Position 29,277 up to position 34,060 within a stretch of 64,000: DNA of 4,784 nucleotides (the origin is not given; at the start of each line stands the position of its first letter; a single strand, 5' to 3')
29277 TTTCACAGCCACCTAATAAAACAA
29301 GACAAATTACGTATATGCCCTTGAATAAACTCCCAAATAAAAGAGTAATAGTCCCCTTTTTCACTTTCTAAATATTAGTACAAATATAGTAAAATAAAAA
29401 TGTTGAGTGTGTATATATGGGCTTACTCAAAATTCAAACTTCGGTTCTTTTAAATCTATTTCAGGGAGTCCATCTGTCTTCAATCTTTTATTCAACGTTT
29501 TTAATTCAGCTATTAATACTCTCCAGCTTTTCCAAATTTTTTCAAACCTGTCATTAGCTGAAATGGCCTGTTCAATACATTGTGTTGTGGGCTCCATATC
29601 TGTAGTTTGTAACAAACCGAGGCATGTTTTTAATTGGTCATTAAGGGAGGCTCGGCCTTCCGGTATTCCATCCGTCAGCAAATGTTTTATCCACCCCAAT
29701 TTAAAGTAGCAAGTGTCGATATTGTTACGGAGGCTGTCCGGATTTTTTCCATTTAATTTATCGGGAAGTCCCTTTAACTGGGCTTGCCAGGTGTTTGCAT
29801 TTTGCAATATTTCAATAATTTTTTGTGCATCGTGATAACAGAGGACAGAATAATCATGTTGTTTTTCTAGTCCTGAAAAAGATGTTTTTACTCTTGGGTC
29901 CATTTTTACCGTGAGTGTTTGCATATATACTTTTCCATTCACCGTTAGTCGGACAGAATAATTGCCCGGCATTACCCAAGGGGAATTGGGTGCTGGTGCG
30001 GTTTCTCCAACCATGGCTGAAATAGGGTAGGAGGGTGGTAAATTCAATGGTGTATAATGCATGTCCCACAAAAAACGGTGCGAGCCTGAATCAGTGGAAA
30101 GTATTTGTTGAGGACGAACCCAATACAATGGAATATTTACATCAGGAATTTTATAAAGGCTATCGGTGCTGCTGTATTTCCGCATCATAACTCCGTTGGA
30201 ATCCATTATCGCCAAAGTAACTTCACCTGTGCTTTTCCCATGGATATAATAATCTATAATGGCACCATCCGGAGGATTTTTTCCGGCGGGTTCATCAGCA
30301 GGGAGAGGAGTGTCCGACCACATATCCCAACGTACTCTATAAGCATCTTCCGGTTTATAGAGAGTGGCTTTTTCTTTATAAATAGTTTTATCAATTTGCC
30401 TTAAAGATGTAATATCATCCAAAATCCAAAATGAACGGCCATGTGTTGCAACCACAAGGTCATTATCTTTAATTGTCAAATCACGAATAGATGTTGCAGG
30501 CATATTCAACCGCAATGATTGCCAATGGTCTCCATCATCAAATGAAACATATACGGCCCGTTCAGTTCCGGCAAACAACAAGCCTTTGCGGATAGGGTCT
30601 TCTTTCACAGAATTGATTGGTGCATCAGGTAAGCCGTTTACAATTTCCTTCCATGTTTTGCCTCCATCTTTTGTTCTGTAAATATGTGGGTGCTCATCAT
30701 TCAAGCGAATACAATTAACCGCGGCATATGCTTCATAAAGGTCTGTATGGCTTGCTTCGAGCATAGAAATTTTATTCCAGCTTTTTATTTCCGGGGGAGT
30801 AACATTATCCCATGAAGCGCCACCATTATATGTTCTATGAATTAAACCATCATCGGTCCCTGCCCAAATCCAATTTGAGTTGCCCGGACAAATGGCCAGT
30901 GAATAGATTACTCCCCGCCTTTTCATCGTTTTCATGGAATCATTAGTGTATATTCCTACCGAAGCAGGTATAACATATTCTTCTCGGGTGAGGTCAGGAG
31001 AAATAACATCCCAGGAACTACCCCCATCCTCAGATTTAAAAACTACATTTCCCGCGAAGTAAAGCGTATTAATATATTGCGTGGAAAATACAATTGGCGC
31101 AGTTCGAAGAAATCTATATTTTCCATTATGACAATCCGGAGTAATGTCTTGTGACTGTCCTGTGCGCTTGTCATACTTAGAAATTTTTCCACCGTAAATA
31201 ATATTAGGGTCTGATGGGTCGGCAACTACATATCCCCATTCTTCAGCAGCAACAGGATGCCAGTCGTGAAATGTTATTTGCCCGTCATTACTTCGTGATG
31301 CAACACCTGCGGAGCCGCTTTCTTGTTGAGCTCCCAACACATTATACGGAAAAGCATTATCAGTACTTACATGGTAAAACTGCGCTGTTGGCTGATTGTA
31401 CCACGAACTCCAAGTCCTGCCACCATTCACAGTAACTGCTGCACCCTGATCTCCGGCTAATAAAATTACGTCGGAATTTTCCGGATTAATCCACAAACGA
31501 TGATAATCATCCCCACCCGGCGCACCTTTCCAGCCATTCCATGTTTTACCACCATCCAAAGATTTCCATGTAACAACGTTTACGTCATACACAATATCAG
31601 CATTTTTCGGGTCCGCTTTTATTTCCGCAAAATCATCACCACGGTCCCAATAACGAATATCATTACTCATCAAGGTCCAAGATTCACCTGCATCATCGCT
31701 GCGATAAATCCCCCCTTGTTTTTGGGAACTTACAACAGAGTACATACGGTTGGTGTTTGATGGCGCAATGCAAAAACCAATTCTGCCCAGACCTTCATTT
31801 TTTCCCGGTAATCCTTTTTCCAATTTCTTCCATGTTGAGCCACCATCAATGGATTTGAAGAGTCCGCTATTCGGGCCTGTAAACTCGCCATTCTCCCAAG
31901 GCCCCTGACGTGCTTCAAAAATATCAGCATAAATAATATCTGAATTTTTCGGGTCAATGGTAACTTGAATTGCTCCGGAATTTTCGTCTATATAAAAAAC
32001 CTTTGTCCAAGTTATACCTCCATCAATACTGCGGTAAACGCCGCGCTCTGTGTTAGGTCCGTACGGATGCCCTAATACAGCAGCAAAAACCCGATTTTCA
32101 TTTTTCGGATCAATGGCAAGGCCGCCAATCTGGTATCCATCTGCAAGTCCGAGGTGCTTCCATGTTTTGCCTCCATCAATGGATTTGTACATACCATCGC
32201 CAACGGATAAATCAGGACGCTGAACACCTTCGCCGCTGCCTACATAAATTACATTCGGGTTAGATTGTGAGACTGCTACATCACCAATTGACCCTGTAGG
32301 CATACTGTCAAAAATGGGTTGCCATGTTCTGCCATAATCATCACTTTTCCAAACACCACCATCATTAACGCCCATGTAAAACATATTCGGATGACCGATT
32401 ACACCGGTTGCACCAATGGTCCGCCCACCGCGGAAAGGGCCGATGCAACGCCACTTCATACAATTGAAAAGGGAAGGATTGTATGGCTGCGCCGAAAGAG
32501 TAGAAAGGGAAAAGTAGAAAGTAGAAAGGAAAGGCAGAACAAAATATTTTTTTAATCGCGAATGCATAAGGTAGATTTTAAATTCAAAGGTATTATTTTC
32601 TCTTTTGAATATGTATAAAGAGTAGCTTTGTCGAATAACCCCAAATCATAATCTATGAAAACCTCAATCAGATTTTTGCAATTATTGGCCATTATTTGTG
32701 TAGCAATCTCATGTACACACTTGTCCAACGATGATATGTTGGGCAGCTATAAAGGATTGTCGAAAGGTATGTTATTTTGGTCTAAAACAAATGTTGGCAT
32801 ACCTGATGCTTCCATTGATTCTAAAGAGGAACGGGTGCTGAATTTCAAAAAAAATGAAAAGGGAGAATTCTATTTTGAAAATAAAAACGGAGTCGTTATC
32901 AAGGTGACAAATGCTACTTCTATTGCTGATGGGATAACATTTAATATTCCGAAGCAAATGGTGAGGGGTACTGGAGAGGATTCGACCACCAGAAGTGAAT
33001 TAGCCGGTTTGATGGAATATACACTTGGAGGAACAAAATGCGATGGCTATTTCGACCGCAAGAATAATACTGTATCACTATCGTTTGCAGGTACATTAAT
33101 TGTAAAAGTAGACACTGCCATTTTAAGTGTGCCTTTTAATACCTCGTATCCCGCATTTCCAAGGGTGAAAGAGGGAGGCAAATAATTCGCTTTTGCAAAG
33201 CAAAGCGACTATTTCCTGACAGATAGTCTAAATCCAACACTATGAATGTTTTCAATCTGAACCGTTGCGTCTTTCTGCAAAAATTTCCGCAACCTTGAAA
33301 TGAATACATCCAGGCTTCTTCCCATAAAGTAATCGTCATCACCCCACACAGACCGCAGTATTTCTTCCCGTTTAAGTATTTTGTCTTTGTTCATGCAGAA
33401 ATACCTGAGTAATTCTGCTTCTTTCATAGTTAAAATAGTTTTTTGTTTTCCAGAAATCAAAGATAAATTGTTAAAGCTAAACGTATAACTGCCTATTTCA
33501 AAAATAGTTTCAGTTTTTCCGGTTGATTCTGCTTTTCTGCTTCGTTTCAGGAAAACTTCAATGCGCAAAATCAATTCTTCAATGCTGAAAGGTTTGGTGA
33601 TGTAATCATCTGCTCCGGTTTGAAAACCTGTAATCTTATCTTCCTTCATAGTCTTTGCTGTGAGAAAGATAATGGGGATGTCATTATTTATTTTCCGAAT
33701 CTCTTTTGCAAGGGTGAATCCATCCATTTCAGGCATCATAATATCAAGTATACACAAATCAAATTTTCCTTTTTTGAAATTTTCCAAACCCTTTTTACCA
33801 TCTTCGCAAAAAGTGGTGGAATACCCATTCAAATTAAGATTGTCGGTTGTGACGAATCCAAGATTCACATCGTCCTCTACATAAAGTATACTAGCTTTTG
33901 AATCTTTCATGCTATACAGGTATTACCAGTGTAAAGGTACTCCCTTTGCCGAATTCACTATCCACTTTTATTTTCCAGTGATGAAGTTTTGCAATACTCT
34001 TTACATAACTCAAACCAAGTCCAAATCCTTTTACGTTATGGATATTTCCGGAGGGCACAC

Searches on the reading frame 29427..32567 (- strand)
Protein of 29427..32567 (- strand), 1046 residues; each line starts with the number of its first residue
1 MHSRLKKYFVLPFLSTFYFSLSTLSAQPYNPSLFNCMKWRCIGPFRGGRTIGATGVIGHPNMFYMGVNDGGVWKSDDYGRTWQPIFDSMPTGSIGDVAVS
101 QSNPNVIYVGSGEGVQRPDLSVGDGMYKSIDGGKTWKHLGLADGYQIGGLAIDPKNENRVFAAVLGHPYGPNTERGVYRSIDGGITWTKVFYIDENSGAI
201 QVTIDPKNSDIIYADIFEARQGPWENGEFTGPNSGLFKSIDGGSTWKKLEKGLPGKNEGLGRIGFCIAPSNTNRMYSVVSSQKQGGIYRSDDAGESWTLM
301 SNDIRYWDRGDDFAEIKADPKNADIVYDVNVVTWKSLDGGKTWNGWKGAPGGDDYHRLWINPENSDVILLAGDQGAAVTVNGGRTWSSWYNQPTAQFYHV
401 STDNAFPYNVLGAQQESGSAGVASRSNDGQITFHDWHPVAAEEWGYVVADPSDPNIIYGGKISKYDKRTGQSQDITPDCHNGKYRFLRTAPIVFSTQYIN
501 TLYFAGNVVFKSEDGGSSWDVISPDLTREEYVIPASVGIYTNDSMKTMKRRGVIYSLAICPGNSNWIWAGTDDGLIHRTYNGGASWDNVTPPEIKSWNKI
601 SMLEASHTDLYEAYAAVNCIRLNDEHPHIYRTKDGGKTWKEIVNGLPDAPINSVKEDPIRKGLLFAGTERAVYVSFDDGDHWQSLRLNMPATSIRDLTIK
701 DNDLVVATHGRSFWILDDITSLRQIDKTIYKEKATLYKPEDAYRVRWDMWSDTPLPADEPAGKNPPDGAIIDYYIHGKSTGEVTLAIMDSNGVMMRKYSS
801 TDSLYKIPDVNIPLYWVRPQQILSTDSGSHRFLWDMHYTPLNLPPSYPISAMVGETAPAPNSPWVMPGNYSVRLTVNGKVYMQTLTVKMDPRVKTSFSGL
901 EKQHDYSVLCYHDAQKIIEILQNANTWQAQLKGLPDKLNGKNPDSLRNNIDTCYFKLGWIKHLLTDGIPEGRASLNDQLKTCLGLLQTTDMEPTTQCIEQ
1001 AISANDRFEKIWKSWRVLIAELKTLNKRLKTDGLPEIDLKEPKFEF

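Call 30: search_protein_families(library=pfam, proteins=[window:29427-32567:-])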
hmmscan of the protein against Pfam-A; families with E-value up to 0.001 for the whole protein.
window:29427-32567:- (1046 aa): 5 families
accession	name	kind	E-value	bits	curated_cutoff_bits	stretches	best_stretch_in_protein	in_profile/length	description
PF15902.12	Sortilin-Vps10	-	2.2e-29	103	33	2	628-700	2-76/446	Sortilin, neurotensin receptor 3,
PF02012.26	BNR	-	1.7e-12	45.7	27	0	178-189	1-12/12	BNR/Asp-box repeat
PF13088.12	BNR_2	-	1.8e-08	34.5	31.4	0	177-298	140-249/277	BNR repeat-like domain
PF14870.12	PSII_BNR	-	2.8e-06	27.2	27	0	230-300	78-140/303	Photosynthesis system II assembly factor YCF48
PF15899.11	BNR_6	-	0.00042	20.6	27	0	73-83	2-12/14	BNR-Asp box repeat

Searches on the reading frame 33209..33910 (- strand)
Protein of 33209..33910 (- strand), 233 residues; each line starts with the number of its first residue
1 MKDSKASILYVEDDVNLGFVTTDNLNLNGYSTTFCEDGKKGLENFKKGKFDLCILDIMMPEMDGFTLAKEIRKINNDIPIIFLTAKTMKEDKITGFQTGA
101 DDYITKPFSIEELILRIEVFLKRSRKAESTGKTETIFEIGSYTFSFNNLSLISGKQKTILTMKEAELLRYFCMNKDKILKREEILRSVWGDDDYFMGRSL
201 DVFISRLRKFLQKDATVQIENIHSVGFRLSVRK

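Call 30: search_protein_families(library=pfam, proteins=[window:33209-33910:-])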
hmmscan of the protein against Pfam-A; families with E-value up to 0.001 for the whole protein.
window:33209-33910:- (233 aa): 2 families
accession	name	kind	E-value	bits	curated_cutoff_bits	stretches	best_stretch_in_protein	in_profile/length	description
PF00072.30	Response_reg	-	1.8e-29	102.6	30.2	1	8-117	1-110/111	Response regulator receiver domain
PF00486.34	Trans_reg_C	-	1.2e-18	67.4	26.2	1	156-229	2-77/77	Transcriptional regulatory protein, C terminal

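Call 37: find_homologous_proteins(query=window:33209-33910:-, max_evalue=1e-40)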
Query window:33209-33910:- (233 aa): 7702 proteins with E <= 1e-40 among 8000 candidates; the best 120 are listed.
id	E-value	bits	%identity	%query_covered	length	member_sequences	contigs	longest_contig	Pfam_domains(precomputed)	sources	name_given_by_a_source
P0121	2.1e-137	474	99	94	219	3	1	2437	PF00486.35,PF00072.31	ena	-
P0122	2.8e-135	467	91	100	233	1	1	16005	PF00486.35,PF00072.31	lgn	-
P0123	1.5e-127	441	85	100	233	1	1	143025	PF00486.35,PF00072.31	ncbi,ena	-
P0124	6.7e-127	439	85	100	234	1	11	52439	PF00486.35,PF00072.31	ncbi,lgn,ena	-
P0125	2.4e-126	438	85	100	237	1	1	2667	PF00486.35,PF00072.31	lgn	-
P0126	5.8e-126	436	85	100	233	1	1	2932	PF00486.35,PF00072.31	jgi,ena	-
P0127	9.4e-126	436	85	100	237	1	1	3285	PF00486.35,PF00072.31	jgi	jgi:DNA-binding response OmpR family regulator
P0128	9.5e-125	432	82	100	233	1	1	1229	PF00486.35,PF00072.31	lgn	-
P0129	2.3e-124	431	84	100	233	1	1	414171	PF00486.35,PF00072.31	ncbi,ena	-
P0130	4.7e-123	427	84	100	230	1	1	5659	PF00486.35,PF00072.31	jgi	jgi:DNA-binding response OmpR family regulator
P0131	1.2e-122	425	81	100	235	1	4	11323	PF00486.35,PF00072.31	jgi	jgi:DNA-binding response OmpR family regulator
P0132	1.4e-122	425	82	100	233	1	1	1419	PF00486.35,PF00072.31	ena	-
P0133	2.3e-122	425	84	100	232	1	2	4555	PF00486.35,PF00072.31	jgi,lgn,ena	jgi:DNA-binding response OmpR family regulator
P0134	6.5e-122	423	83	100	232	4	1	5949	PF00486.35,PF00072.31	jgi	-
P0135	1.0e-121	422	83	100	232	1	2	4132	PF00486.35,PF00072.31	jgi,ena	jgi:DNA-binding response OmpR family regulator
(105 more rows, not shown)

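Call 38: find_encoding_contigs(protein=P0122, flank=10000, max_places=3)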
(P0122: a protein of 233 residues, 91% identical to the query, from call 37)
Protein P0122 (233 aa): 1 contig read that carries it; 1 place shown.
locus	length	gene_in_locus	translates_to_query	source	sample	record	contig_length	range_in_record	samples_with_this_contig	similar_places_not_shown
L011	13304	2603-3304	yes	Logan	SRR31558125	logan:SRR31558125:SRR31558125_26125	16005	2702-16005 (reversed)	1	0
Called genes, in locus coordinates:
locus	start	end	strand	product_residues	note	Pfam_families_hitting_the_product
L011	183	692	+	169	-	-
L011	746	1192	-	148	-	PF22544:HYDIN_VesB_CFA65-like_Ig, PF07610:DUF1573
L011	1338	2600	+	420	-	PF00512:HisKA, PF02518:HATPase_c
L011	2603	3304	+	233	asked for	PF00072:Response_reg, PF00486:Trans_reg_C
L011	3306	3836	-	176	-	-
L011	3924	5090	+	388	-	PF02012:BNR (faint), PF13088:BNR_2 (faint), PF15899:BNR_6 (faint), PF15902:Sortilin-Vps10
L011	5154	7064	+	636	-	PF15902:Sortilin-Vps10 (weak)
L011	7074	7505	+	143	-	PF00583:Acetyltransf_1, PF13508:Acetyltransf_7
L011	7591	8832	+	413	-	PF04389:Peptidase_M28, PF01546:Peptidase_M20 (weak), PF13180:PDZ_2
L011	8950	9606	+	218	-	PF14093:DUF4271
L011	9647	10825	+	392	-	-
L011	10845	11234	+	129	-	PF00825:Ribonuclease_P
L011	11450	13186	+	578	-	PF00595:PDZ, PF13180:PDZ_2 (weak), PF17820:PDZ_6, PF03572:Peptidase_S41, PF28547:CHD_PDZ-protease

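Call 39: find_encoding_contigs(protein=P0123, flank=4000, max_places=3)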
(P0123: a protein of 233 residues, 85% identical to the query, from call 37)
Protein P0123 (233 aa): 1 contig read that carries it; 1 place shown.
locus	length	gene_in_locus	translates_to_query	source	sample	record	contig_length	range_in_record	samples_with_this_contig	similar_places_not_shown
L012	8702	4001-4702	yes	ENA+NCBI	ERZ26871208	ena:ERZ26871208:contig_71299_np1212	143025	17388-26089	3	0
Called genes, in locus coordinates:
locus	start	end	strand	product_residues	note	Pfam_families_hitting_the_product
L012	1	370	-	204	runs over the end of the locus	-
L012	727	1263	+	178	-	-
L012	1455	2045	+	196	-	-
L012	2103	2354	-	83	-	PF07610:DUF1573, PF22544:HYDIN_VesB_CFA65-like_Ig (weak)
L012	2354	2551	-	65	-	-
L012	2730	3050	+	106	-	-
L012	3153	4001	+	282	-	PF00512:HisKA, PF02518:HATPase_c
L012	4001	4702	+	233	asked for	PF00072:Response_reg, PF00486:Trans_reg_C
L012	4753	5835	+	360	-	PF01103:Omp85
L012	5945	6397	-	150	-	PF00293:NUDIX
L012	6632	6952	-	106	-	-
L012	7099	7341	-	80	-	-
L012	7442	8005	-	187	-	PF01765:RRF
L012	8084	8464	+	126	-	PF01597:GCV_H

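Call 77: search_protein_families(library=ncbifam, proteins=[window:33209-33910:-], max_evalue=0.00001)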
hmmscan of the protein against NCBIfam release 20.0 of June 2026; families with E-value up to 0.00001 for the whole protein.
window:33209-33910:- (233 aa): 89 families (the best 25 are shown)
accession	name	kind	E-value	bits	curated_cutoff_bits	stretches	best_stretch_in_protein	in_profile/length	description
NF051850.1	RespRegRprY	equivalog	1.1e-80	270.5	370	1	3-230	2-227/234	response regulator transcription factor RprY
NF053854.1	RespRegPhoBBctds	equivalog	3.7e-54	183.5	270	1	8-221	1-216/225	two-component system response regulator PhoB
NF045944.1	ResRegRpaBCyano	equivalog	7.4e-47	159.6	330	1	10-223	2-218/229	response regulator transcription factor RpaB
TIGR02154.1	PhoB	equivalog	4.3e-45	153.8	296.2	1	6-230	3-226/226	phosphate regulon transcriptional regulator PhoB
NF040534.1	resp_reg_YycF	equivalog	9.9e-45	152.6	340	1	8-215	3-211/231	response regulator YycF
NF040689.1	MtrAB_MtrA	equivalog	7.3e-43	146.5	300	1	8-228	1-217/219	MtrAB system response regulator MtrA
NF007005.1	PRK09468.1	equivalog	1.7e-42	145.5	331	1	5-223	3-225/237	osmolarity response regulator transcription factor OmpR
NF041733.1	resp_reg_CseB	equivalog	4.7e-42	143.9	350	1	7-229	2-226/228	two-component system response regulator CseB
NF041209.1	resp_regPieR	equivalog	1.4e-41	142.6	450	1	29-229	24-227/231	two component system response regulator PieR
NF041734.1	resp_reg_RppA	equivalog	1.8e-41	142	250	1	8-230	3-228/229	two-component system response regulator RppA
NF033120.0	vanR_FM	exception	2.9e-40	138.3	460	1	5-227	3-227/231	vancomycin resistance response regulator transcription factor, VanR-F/VanR-M family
NF033117.2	vanR_ACDEGLN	exception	1.5e-39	135.9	350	1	8-227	1-223/226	VanR-ABDEGLN family response regulator transcription factor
NF007982.1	PRK10710.1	equivalog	8.8e-39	133.4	380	1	4-229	6-227/235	envelope stress response regulator BaeR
TIGR01387.1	cztR_silR_copR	subfamily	2.7e-38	131.8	279.2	1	8-227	1-216/218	heavy metal response regulator transcription factor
NF008296.0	PRK11083.1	equivalog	3.4e-38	131.3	273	1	5-213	3-207/228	two-component system response regulator CreB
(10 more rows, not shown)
